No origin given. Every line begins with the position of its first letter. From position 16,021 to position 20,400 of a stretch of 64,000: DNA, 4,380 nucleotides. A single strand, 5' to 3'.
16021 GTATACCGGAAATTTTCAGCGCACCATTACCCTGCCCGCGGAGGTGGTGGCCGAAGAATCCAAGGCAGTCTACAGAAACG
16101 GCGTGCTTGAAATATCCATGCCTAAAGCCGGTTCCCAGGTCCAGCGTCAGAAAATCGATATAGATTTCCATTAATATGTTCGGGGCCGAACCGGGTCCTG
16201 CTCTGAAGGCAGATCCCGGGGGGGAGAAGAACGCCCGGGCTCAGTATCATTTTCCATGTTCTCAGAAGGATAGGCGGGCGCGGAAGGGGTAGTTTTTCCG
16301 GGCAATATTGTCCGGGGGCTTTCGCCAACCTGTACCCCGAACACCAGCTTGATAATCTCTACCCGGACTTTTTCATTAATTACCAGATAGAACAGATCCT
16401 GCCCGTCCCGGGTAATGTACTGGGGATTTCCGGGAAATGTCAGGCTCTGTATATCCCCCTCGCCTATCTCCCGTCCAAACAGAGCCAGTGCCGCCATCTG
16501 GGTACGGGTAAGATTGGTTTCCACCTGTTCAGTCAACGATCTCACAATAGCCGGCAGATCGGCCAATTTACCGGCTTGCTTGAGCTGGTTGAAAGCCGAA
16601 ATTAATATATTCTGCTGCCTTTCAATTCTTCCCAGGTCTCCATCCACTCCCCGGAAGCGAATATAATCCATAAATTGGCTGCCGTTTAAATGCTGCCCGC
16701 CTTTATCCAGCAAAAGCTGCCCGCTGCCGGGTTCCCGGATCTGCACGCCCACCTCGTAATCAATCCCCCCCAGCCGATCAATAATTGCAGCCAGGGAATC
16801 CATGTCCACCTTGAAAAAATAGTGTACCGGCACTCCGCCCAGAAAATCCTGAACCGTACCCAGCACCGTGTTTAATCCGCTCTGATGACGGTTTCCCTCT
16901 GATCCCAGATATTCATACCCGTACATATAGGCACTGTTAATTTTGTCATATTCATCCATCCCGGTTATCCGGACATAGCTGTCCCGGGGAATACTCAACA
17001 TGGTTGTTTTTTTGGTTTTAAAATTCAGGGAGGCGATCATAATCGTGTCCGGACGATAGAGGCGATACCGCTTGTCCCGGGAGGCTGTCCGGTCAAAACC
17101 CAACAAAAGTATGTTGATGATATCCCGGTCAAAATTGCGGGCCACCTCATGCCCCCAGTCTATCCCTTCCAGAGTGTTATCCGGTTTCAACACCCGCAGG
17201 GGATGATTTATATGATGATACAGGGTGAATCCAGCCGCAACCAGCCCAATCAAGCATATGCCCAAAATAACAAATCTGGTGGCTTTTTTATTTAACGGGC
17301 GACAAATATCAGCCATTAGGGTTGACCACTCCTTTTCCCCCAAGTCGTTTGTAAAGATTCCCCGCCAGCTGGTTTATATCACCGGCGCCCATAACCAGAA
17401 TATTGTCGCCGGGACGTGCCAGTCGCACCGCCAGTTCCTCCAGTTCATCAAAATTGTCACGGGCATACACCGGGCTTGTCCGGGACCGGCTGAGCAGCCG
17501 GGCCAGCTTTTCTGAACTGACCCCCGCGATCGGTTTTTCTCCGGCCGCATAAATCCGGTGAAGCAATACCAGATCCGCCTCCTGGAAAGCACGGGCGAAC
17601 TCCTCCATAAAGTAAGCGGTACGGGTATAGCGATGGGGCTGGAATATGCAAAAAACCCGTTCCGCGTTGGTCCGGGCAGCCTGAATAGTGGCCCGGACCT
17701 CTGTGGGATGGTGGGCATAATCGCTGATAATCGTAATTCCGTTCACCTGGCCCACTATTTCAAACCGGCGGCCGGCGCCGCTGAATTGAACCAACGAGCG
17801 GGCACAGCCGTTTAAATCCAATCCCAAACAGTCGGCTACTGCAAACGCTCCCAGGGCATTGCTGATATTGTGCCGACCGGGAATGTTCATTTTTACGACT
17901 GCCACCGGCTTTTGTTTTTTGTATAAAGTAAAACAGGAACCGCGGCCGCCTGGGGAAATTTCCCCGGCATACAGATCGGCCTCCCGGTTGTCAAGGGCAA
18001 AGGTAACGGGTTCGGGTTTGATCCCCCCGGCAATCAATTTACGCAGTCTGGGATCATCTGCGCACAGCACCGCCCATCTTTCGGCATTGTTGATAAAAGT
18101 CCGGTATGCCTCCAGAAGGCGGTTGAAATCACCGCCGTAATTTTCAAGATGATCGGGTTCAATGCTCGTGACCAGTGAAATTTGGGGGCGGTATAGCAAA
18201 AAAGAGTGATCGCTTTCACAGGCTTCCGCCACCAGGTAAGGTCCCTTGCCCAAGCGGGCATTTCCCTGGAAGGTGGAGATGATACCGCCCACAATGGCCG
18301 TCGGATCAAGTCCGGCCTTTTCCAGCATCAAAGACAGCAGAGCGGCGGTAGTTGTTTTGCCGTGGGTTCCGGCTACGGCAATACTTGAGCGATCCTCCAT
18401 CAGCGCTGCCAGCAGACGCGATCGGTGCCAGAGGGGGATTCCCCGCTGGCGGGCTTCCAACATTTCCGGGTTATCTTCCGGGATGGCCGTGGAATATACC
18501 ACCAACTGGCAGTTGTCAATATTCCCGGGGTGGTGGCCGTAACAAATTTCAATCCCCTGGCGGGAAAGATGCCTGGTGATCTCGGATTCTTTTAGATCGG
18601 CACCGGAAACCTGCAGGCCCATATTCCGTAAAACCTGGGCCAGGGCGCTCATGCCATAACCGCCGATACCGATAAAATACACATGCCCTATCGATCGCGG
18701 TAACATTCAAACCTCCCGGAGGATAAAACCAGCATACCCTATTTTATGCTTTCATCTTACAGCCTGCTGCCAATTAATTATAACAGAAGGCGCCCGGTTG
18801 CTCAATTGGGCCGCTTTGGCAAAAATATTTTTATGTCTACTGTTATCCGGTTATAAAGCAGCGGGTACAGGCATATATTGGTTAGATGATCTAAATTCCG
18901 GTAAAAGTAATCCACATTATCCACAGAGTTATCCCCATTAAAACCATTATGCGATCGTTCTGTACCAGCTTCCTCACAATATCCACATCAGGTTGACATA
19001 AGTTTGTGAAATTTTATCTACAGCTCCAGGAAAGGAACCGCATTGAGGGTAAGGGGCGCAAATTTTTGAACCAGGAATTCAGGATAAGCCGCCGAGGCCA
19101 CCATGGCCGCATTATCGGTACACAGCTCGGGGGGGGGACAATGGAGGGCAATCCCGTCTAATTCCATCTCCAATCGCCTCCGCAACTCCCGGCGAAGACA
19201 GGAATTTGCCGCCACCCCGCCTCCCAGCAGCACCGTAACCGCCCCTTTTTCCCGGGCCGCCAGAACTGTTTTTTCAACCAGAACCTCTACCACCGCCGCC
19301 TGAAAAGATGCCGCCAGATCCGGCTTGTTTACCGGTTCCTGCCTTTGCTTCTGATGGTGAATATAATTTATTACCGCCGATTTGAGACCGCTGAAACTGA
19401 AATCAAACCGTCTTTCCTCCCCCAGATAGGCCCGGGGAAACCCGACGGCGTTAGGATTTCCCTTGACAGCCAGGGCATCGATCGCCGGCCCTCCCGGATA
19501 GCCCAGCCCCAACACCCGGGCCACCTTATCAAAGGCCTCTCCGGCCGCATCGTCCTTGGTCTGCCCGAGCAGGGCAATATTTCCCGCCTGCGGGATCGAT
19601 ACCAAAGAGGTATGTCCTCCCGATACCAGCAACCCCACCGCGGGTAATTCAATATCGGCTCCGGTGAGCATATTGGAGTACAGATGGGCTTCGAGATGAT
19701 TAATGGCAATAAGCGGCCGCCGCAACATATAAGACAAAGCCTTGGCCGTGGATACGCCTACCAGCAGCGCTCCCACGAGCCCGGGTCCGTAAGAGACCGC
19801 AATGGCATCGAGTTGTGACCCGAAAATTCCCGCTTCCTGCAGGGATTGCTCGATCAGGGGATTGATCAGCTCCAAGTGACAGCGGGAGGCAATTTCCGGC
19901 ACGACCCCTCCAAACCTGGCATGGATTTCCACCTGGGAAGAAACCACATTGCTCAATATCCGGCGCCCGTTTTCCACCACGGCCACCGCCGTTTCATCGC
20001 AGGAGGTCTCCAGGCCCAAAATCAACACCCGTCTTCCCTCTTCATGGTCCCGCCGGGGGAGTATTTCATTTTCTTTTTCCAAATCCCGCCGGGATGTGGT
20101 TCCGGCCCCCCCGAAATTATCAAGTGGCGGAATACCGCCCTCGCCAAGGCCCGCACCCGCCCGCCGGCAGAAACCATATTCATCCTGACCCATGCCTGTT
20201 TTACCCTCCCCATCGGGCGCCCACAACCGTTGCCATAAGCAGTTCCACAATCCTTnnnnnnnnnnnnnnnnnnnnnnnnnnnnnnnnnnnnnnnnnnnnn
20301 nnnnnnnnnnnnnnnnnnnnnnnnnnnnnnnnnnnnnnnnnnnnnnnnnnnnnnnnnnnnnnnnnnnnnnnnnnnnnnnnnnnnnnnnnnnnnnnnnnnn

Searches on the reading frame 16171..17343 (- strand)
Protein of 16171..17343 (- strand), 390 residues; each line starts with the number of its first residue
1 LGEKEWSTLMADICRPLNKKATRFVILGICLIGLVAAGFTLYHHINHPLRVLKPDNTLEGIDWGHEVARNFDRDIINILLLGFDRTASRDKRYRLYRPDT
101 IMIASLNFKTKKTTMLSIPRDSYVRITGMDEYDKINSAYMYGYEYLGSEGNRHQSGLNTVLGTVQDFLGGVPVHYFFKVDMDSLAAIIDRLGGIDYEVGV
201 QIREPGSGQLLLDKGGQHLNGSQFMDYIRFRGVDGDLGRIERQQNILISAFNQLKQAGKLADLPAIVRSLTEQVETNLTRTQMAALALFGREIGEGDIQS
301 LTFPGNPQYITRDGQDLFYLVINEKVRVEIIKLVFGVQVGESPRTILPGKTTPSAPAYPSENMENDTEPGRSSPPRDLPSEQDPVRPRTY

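Call 93: search_protein_families(library=pfam, proteins=[window:16171-17343:-], max_evalue=1e-8)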
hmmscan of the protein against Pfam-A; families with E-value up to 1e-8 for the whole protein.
window:16171-17343:- (390 aa): 1 family
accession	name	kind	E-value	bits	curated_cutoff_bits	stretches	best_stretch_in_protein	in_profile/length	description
PF03816.19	LytR_cpsA_psr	-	5.5e-36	124.4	24.6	1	97-255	1-149/150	LytR_cpsA_psr family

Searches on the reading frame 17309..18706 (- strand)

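Call 93: search_protein_families(library=pfam, proteins=[window:17309-18706:-], max_evalue=1e-8)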
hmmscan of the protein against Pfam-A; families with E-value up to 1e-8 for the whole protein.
window:17309-18706:- (465 aa): 3 families
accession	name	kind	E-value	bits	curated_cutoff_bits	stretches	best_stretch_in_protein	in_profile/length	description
PF01225.30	Mur_ligase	-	3.7e-27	95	21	1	8-105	1-93/95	Mur ligase family, catalytic domain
PF02875.26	Mur_ligase_C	-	7.5e-25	88.6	28.4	1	313-442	1-127/127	Mur ligase, glutamate ligase domain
PF08245.18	Mur_ligase_M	-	4.6e-22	79.4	24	1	111-291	1-200/200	Mur ligase middle domain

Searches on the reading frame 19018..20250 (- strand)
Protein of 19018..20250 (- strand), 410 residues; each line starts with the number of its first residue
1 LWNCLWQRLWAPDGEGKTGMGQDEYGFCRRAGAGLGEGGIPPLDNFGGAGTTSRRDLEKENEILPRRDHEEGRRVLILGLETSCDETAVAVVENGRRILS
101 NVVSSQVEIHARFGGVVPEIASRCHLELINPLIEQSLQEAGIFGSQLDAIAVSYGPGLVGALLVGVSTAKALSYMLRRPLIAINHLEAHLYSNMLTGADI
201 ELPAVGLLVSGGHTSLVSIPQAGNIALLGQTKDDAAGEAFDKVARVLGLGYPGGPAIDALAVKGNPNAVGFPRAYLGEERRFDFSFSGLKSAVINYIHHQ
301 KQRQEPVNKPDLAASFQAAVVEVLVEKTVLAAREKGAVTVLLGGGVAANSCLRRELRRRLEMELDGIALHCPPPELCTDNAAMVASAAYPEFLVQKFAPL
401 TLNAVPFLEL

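Call 93: search_protein_families(library=pfam, proteins=[window:19018-20250:-], max_evalue=1e-8)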
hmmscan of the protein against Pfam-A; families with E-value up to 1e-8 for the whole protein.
window:19018-20250:- (410 aa): 1 family
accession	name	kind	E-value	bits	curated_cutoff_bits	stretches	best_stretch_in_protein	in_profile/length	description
PF00814.31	TsaD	-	2e-91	306.8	24.8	1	98-385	2-263/264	tRNA N6-adenosine threonylcarbamoyltransferase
